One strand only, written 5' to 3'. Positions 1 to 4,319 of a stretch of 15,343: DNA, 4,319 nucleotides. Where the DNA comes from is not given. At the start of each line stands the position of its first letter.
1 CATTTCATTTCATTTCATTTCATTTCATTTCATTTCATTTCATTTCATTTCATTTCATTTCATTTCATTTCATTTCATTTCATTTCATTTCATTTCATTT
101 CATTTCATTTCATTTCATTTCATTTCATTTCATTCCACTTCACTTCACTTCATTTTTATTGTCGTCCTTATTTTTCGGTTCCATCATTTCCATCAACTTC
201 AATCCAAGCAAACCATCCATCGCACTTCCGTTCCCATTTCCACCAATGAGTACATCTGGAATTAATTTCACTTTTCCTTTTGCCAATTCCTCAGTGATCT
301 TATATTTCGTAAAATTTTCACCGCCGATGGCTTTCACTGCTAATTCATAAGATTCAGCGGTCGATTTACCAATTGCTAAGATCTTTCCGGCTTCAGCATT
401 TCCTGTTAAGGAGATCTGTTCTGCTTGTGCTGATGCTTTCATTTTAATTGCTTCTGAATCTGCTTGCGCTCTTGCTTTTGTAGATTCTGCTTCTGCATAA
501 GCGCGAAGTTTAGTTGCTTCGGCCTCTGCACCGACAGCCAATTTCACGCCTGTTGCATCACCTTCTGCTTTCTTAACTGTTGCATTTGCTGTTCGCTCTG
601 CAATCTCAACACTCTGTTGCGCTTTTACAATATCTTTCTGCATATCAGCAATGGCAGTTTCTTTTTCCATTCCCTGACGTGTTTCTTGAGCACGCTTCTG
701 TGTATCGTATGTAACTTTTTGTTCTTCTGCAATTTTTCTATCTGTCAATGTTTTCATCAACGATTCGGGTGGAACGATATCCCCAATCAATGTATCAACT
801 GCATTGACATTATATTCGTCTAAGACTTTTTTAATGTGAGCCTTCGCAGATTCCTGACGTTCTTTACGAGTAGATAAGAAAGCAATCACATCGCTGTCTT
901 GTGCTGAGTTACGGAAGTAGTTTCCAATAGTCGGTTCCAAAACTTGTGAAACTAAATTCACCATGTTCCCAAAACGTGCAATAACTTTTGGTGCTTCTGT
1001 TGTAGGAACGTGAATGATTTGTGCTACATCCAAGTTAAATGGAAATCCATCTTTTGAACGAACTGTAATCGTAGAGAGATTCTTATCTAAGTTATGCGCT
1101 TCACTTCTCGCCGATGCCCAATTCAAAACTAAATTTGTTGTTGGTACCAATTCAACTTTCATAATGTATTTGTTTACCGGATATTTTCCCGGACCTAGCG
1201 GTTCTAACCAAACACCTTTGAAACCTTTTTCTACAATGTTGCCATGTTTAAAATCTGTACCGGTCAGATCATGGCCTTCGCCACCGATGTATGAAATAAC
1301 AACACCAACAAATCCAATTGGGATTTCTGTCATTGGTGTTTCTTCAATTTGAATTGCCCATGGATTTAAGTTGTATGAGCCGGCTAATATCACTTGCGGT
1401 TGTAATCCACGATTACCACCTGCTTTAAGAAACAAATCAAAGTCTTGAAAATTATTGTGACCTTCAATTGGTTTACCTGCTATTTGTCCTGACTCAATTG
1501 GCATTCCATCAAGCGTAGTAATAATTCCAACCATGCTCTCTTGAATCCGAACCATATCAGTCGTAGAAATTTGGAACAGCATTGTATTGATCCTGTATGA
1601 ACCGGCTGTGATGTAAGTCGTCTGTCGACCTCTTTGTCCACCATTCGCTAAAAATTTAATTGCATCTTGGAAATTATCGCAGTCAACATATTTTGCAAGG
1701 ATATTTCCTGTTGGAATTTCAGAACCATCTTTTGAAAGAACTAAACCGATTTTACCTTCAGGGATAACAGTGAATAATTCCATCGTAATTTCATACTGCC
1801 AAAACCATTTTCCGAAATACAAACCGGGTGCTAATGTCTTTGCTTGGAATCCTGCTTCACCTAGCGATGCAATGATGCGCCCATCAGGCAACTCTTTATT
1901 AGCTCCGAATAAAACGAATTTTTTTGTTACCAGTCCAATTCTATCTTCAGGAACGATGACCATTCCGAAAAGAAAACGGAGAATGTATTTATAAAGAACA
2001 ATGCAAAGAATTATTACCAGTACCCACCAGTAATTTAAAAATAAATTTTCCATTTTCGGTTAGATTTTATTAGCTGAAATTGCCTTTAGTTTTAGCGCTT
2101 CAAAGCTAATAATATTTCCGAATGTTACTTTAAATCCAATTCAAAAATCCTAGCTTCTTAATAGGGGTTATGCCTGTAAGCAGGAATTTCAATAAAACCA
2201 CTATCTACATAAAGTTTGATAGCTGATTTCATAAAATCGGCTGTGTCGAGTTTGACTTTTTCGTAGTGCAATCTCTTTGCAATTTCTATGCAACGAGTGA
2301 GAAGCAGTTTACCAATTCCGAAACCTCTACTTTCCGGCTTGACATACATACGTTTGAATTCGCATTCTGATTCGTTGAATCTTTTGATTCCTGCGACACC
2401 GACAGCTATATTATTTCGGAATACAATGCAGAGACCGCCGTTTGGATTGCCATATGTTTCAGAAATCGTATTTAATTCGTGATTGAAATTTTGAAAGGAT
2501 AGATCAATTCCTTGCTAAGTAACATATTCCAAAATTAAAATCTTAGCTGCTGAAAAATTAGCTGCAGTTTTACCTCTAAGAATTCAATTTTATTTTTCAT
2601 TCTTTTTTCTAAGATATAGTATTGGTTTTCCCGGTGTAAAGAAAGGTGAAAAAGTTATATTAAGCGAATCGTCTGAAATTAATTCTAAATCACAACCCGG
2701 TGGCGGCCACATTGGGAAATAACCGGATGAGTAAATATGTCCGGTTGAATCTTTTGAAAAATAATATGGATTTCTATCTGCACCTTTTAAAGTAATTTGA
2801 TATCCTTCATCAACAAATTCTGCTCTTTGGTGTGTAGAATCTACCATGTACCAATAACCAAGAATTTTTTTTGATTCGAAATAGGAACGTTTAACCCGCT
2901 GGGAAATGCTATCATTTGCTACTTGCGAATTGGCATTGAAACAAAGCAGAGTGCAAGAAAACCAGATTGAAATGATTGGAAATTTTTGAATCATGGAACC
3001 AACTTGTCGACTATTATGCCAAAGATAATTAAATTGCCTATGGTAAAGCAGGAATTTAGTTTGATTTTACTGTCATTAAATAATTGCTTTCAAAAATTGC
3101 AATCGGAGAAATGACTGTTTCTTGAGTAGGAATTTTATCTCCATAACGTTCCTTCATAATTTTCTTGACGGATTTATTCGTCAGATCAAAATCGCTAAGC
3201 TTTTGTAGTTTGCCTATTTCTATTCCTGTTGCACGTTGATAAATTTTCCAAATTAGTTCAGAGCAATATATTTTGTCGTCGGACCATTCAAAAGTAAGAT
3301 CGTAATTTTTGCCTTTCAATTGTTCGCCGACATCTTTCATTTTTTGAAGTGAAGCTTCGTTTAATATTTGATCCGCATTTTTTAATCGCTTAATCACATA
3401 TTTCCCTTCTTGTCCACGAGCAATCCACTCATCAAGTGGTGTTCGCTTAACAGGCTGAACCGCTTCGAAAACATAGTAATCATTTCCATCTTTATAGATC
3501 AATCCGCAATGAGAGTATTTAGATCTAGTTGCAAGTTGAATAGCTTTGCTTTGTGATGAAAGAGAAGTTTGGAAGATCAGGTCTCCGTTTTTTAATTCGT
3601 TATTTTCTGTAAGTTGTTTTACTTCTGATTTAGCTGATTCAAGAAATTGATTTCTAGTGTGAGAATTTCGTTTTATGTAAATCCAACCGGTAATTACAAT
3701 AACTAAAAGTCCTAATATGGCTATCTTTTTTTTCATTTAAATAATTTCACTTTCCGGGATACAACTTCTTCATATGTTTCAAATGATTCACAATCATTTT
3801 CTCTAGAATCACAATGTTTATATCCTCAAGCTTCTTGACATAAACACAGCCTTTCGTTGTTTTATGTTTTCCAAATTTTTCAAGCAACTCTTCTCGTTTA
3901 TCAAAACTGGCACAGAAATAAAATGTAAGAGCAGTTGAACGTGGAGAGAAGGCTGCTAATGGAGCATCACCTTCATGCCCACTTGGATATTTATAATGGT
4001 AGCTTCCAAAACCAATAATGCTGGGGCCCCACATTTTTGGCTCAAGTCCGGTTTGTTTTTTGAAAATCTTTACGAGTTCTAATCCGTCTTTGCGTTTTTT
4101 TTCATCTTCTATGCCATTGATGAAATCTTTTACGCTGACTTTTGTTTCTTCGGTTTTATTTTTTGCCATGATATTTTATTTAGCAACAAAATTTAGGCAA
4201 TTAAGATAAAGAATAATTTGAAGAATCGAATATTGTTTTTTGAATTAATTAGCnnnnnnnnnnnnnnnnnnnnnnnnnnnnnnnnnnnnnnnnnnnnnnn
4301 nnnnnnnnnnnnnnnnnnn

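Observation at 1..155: Long perfect (CATTT)n microsatellite whose degenerate end encodes the flotillin C-terminus and stop codon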

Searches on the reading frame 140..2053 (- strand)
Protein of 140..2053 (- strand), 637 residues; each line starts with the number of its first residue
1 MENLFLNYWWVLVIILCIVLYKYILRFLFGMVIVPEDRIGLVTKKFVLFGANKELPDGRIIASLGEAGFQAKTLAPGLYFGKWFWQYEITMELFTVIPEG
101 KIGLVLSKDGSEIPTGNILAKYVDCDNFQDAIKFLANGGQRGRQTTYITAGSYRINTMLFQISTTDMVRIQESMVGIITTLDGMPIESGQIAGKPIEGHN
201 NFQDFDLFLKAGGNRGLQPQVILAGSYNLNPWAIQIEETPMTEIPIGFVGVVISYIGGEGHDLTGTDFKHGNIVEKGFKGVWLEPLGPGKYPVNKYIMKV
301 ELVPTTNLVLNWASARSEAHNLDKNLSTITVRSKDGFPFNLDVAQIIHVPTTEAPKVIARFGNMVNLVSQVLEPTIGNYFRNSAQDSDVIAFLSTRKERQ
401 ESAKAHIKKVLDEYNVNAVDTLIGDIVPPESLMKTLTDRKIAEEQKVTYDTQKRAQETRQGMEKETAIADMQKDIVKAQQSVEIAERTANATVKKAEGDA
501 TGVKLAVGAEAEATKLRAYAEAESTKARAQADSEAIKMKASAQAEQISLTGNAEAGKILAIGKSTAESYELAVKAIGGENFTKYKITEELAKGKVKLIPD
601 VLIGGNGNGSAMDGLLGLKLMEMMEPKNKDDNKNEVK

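Call 7: find_encoding_contigs(protein=window:140-2053:-, flank=10000, max_places=10)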
Protein window:140-2053:- (637 aa): no gene with exactly this product is on record in the collection.

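Call 8: search_protein_families(library=pfam, proteins=[window:140-2053:-])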
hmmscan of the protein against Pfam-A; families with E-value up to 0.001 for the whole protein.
window:140-2053:- (637 aa): 1 family
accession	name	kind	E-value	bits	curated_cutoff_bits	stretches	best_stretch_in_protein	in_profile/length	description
PF01145.31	Band_7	-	2.8e-24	86.6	23.6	1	243-456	2-170/176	SPFH domain / Band 7 family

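Call 9: find_homologous_proteins(query=window:140-2053:-, max_evalue=1e-30)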
Query window:140-2053:- (637 aa): 8000 proteins with E <= 1e-30 among 8000 candidates; the best 120 are listed.
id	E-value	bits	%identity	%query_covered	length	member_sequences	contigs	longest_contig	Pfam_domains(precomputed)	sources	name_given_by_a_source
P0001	0.0e+0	1419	100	100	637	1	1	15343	PF01145.32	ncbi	-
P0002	0.0e+0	1412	100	100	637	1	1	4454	PF01145.32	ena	-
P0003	0.0e+0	1312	91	99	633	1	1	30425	PF01145.32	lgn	-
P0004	0.0e+0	1311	92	99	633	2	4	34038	PF01145.32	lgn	-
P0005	0.0e+0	1309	92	100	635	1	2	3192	PF01145.32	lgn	-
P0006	0.0e+0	1304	91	99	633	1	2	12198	PF01145.32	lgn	-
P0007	0.0e+0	1303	91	100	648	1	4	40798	PF01145.32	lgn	-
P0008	0.0e+0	1303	91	100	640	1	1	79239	PF01145.32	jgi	-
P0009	0.0e+0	1302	90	100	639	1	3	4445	PF01145.32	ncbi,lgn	-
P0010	0.0e+0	1302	90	99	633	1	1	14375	PF01145.32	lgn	-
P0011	0.0e+0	1302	91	100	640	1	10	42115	PF01145.32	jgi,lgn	jgi:uncharacterized membrane protein YqiK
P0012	0.0e+0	1301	90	100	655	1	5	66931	PF01145.32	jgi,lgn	jgi:uncharacterized membrane protein YqiK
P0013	0.0e+0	1300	91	99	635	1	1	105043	PF01145.32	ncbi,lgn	-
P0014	0.0e+0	1300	90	99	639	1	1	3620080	PF01145.32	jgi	jgi:uncharacterized membrane protein YqiK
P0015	0.0e+0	1298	91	100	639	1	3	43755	PF01145.32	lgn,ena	-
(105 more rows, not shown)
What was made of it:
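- Checked: The window equals a whole 15,343-bp NCBI contig (P0001, longest contig 15343, call 9), so it does begin at a contig break inside the tract.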

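Call 10: find_encoding_contigs(protein=P0002, flank=10000, max_places=6)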
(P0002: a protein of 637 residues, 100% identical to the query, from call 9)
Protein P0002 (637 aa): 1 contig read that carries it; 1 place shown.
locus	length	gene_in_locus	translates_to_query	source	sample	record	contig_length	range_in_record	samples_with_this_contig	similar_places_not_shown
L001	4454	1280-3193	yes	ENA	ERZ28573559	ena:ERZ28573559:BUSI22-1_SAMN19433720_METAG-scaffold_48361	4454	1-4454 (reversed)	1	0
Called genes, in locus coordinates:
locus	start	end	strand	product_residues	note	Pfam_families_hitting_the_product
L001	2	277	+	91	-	?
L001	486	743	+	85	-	-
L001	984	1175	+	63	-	PF00583:Acetyltransf_1, PF13508:Acetyltransf_7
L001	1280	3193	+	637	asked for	PF01145:Band_7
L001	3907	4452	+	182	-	?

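Call 11: find_encoding_contigs(protein=P0001, flank=10000, max_places=6)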
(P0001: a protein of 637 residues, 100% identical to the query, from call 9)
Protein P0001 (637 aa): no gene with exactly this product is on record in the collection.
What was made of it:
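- Tried and rejected: Exact-product look-ups of the window flotillin and of P0001 found nothing on record (calls 7, 11).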

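Call 16: find_encoding_contigs(protein=P0004, flank=10000, max_places=4)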
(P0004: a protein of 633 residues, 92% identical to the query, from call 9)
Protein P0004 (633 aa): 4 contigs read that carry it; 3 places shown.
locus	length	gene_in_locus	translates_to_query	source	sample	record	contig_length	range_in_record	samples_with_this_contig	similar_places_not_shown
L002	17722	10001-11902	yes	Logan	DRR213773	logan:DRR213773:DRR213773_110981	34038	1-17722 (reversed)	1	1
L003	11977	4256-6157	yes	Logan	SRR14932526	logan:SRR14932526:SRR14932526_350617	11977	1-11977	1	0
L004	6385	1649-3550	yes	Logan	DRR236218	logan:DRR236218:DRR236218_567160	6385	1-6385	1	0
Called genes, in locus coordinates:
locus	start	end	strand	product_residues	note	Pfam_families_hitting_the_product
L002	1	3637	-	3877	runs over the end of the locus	PF23759:GBD_T9SS_assoc (faint), PF02012:BNR (faint), PF00801:PKD (faint), PF13573:SprB (weak), PF13573:SprB (weak), PF13573:SprB, PF18911:PKD_4, PF13585:CHU_C, +8 more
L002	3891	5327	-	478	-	PF14289:DUF4369 (weak), PF17127:DUF5106, PF00578:AhpC-TSA, PF08534:Redoxin, PF13098:Thioredoxin_2 (weak), PF13905:Thioredoxin_8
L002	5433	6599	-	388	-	PF22660:RS_preATP-grasp-like, PF02222:ATP-grasp, PF02786:CPSase_L_D2, PF02655:ATP-grasp_3 (weak), PF07478:Dala_Dala_lig_C, PF21244:PurT_C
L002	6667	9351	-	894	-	PF15902:Sortilin-Vps10, PF18962:Por_Secre_tail (faint)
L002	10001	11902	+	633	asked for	PF01145:Band_7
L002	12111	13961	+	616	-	PF17899:Peptidase_M61_N, PF05299:Peptidase_M61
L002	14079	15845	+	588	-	PF18962:Por_Secre_tail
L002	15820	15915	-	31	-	-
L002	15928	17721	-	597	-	?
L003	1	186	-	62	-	?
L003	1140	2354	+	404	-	PF15902:Sortilin-Vps10 (weak), PF18962:Por_Secre_tail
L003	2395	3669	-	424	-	PF18962:Por_Secre_tail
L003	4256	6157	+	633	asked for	PF01145:Band_7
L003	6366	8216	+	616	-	PF17899:Peptidase_M61_N, PF05299:Peptidase_M61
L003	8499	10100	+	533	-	PF18962:Por_Secre_tail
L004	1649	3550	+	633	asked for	PF01145:Band_7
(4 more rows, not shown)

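Call 17: find_encoding_contigs(protein=P0003, flank=10000, max_places=2)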
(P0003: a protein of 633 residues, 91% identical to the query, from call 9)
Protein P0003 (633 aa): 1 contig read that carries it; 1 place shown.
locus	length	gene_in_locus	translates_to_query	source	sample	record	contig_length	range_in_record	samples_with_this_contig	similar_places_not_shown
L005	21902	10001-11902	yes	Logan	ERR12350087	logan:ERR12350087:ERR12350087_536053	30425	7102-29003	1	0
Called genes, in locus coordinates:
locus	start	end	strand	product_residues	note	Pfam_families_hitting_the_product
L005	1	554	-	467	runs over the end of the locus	PF13231:PMT_2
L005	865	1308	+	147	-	PF00572:Ribosomal_L13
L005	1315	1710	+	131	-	PF00380:Ribosomal_S9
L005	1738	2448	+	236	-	PF00318:Ribosomal_S2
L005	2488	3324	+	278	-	PF00889:EF_TS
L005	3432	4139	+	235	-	PF00696:AA_kinase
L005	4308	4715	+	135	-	PF08570:DUF1761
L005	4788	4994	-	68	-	-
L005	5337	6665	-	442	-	-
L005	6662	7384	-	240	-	PF03309:Pan_kinase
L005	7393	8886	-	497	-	PF02142:MGS, PF01808:AICARFT_IMPCHas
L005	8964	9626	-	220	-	PF13505:OMP_b-brl, PF13568:OMP_b-brl_2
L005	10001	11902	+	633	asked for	PF01145:Band_7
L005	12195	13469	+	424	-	PF00326:Peptidase_S9 (faint), PF00756:Esterase, PF13424:TPR_12 (weak)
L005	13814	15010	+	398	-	PF13426:PAS_9, PF00512:HisKA, PF02518:HATPase_c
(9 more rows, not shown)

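Call 18: find_encoding_contigs(protein=P0005, flank=10000, max_places=2)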
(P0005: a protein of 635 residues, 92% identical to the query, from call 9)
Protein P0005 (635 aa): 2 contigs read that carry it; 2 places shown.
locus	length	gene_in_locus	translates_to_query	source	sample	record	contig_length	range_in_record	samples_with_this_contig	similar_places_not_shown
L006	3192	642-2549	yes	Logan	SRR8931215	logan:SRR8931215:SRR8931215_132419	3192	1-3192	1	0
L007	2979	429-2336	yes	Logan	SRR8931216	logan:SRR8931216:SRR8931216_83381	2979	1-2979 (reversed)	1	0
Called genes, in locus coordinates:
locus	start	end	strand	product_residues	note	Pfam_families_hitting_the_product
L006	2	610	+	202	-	?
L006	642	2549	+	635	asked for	PF01145:Band_7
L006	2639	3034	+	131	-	PF13564:DoxX_2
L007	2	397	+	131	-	?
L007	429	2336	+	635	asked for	PF01145:Band_7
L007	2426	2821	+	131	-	PF13564:DoxX_2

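Call 21: list_cluster_members(proteins=[P0001, P0002])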
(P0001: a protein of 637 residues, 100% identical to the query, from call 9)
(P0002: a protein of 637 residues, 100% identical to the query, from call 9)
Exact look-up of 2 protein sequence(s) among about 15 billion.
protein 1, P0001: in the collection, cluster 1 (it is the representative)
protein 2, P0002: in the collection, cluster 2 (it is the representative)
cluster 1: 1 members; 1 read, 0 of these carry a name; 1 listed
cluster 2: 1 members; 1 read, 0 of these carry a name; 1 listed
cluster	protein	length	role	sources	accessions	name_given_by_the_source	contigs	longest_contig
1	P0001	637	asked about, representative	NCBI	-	-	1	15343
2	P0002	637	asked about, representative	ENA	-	-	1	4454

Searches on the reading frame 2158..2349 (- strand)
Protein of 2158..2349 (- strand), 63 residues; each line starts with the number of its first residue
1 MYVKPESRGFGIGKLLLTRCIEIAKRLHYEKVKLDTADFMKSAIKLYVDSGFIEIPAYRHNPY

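Call 8: search_protein_families(library=pfam, proteins=[window:2158-2349:-])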
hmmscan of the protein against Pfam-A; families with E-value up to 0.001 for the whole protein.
window:2158-2349:- (63 aa): 3 families
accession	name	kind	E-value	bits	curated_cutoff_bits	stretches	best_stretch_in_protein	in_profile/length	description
PF00583.31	Acetyltransf_1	-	1.8e-09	38.3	20.7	1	1-52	65-116/116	Acetyltransferase (GNAT) family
PF13508.13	Acetyltransf_7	-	1.8e-07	31.9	27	1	1-53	34-83/84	Acetyltransferase (GNAT) domain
PF13673.13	Acetyltransf_10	-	0.00026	21.4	23.6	1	1-55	57-110/128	Acetyltransferase (GNAT) domain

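Call 66: find_encoding_contigs(protein=window:2158-2349:-, flank=6000, max_places=10)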
Protein window:2158-2349:- (63 aa): 2 contigs read that carry it; 2 places shown.
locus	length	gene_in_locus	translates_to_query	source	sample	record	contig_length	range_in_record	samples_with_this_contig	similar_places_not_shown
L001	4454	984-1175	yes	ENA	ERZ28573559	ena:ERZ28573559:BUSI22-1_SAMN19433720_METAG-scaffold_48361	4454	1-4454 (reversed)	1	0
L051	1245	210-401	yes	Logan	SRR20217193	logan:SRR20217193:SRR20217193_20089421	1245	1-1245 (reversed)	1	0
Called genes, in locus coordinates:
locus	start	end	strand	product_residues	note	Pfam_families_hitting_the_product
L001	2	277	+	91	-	?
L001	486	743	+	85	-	-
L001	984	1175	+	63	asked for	PF00583:Acetyltransf_1, PF13508:Acetyltransf_7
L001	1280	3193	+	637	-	PF01145:Band_7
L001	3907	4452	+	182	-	?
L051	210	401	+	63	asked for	PF00583:Acetyltransf_1, PF13508:Acetyltransf_7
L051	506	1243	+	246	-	?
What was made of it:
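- Tried and rejected: The GNAT neighbour look-up added only a 1.2-kb contig that ends inside flotillin (call 66).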

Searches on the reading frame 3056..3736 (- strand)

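Call 8: search_protein_families(library=pfam, proteins=[window:3056-3736:-])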
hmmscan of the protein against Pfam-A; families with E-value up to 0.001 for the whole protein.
window:3056-3736:- (226 aa): 1 family
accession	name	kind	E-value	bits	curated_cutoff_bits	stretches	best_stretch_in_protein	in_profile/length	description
PF05708.18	Peptidase_C92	-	4.1e-31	108.7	27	1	48-222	2-164/166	Permuted papain-like amidase enzyme, YaeF/YiiX, C92 family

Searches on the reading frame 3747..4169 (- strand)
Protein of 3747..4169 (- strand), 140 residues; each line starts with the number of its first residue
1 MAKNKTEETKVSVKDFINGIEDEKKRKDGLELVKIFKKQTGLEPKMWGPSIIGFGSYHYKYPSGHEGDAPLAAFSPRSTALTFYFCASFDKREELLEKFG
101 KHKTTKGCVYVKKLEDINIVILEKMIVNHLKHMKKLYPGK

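Call 8: search_protein_families(library=pfam, proteins=[window:3747-4169:-])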
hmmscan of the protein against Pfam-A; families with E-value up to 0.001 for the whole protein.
window:3747-4169:- (140 aa): 1 family
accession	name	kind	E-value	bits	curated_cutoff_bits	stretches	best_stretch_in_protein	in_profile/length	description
PF08818.16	DUF1801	-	3.9e-11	43.6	27.2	1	25-126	1-81/85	Domain of unknown function (DU1801)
